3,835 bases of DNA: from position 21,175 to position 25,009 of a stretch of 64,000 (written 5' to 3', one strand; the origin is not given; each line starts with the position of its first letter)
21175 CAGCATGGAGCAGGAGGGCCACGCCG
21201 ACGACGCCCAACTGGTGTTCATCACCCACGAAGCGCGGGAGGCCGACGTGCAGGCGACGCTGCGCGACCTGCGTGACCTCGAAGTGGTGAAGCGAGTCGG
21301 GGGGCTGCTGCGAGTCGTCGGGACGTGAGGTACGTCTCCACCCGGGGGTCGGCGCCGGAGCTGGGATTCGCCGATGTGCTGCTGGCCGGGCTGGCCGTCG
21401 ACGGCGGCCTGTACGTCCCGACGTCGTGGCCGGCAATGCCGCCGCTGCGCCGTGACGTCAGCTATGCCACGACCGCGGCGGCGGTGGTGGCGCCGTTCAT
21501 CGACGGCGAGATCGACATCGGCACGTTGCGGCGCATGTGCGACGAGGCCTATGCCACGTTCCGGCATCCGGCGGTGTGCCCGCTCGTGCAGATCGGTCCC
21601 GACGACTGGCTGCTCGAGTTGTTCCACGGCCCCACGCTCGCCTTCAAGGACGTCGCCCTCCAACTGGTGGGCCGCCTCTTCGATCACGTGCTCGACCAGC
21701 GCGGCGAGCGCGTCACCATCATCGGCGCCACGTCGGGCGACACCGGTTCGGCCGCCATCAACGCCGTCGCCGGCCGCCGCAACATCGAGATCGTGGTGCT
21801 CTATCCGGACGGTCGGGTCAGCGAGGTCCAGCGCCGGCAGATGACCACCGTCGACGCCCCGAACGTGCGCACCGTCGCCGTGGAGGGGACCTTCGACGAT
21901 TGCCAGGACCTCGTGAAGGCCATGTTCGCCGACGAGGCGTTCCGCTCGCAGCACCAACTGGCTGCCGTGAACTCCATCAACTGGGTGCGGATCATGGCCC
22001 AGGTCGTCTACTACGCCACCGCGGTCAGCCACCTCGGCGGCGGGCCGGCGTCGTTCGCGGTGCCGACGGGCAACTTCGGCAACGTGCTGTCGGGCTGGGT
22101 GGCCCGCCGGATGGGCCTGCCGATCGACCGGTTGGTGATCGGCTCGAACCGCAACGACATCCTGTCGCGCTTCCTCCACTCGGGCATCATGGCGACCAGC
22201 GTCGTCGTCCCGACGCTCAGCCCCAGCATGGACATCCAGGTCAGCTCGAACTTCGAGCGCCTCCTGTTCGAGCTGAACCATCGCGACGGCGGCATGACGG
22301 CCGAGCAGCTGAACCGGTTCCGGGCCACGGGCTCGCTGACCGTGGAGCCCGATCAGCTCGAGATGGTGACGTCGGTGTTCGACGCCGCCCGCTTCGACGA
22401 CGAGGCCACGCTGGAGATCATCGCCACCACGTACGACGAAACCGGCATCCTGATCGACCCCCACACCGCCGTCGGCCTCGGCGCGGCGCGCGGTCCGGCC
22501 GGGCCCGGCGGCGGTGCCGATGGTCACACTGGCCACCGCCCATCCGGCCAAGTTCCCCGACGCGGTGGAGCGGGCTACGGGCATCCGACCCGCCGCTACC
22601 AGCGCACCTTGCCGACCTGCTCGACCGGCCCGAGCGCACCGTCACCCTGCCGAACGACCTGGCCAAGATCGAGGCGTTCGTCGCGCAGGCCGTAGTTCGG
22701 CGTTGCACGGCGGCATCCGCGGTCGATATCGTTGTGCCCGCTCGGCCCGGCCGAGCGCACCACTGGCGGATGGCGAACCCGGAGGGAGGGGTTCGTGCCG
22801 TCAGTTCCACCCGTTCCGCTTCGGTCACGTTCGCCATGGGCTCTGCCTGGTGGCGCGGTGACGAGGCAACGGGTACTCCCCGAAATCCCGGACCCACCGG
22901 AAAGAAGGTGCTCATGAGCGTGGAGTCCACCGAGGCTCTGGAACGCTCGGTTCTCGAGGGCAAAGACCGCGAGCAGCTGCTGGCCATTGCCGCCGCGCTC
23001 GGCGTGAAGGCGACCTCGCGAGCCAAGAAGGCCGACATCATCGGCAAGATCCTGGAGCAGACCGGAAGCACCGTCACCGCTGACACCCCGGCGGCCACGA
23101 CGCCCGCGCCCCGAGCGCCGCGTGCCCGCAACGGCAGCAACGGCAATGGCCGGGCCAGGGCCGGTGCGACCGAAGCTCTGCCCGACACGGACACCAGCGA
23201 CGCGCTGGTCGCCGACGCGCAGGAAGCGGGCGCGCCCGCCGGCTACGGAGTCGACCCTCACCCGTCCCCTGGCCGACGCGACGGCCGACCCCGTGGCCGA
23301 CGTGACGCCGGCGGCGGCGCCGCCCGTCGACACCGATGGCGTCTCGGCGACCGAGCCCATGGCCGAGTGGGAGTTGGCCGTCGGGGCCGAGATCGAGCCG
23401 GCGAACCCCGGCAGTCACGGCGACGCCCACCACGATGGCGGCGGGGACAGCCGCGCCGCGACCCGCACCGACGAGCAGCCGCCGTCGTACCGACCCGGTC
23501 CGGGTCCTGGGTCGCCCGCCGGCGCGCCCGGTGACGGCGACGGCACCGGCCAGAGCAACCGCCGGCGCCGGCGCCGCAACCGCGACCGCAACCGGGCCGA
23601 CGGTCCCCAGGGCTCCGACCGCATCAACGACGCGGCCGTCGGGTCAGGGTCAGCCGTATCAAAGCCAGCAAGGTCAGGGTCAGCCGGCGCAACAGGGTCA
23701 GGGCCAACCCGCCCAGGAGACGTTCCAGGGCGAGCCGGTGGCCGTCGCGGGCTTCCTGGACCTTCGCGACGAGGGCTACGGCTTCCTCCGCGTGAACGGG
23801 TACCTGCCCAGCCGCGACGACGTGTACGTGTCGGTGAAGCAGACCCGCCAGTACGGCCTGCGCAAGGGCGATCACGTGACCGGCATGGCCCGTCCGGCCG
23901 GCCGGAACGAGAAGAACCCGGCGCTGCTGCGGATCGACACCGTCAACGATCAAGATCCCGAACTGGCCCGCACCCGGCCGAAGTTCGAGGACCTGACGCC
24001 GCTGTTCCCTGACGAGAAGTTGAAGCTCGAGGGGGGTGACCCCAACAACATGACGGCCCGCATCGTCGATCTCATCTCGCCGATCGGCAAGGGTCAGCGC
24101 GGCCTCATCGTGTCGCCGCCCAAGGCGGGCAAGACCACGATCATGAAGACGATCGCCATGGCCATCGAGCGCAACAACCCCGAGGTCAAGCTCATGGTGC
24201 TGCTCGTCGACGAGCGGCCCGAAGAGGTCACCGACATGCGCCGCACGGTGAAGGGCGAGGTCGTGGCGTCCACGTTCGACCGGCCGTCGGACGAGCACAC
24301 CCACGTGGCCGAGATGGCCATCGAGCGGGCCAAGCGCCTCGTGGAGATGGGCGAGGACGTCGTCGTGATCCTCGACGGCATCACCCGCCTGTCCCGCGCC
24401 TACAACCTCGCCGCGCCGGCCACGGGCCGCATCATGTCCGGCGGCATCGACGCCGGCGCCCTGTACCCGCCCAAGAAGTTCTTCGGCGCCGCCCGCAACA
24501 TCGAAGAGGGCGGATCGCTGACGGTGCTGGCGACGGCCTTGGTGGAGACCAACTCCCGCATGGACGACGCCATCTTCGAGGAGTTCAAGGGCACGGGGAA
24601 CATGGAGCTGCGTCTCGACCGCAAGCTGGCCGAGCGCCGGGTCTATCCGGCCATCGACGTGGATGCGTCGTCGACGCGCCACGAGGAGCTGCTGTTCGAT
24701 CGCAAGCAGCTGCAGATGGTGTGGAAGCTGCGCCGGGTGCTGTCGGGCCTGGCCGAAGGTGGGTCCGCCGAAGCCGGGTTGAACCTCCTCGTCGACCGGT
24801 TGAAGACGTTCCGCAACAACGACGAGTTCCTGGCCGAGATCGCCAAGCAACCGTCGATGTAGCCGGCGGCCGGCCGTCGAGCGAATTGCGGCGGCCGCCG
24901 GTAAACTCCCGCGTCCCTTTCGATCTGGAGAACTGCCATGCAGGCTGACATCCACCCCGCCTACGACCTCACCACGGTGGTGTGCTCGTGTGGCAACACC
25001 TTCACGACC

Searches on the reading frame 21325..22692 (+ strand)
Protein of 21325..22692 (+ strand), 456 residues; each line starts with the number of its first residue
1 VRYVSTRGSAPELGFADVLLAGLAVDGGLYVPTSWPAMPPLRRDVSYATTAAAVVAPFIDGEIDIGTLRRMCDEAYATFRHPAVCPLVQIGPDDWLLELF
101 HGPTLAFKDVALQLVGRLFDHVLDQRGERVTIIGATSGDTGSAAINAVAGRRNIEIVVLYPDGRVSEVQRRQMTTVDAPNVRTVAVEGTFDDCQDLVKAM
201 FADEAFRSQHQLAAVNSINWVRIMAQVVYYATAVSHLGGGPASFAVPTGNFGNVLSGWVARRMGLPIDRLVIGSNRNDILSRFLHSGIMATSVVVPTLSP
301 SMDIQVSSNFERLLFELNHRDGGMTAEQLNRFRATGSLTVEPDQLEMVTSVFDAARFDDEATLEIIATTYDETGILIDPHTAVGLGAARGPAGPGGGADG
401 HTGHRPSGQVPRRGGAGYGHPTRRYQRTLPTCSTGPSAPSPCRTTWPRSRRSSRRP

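Call 69: search_protein_families(library=pfam, proteins=[window:21325-22692:+], max_evalue=0.00001)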
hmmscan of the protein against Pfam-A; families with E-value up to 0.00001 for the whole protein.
window:21325-22692:+ (456 aa): 2 families
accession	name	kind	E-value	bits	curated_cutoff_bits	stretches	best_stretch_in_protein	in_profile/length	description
PF00291.31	PALP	-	8.4e-21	75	35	1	97-323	28-239/295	Pyridoxal-phosphate dependent enzyme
PF14821.11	Thr_synth_N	-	7.3e-20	71.4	25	1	2-76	1-79/79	Threonine synthase N terminus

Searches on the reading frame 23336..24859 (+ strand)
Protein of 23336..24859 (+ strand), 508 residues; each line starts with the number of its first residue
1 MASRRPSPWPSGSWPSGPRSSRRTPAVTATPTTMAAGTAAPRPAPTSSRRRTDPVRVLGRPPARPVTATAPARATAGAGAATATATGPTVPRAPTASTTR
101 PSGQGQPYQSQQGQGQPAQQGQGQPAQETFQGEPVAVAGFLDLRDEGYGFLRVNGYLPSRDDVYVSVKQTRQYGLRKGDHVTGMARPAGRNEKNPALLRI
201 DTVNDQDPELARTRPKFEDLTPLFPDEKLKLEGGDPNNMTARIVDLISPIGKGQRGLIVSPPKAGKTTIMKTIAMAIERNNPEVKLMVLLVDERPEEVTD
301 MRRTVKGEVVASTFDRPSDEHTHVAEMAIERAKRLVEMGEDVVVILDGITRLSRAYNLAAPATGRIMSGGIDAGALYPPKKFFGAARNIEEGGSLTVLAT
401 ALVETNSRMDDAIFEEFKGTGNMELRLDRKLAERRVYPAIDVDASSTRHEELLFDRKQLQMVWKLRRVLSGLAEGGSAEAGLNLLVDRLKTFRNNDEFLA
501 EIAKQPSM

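Call 69: search_protein_families(library=pfam, proteins=[window:23336-24859:+], max_evalue=0.00001)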
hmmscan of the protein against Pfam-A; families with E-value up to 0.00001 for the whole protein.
window:23336-24859:+ (508 aa): 2 families
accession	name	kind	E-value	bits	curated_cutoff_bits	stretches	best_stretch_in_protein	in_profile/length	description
PF00006.31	ATP-synt_ab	-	7.4e-26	91.5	29.5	1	242-446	3-212/213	ATP synthase alpha/beta family, nucleotide-binding domain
PF07497.18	Rho_RNA_bind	-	1.9e-25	88.9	27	1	138-209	2-73/73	Rho termination factor, RNA-binding domain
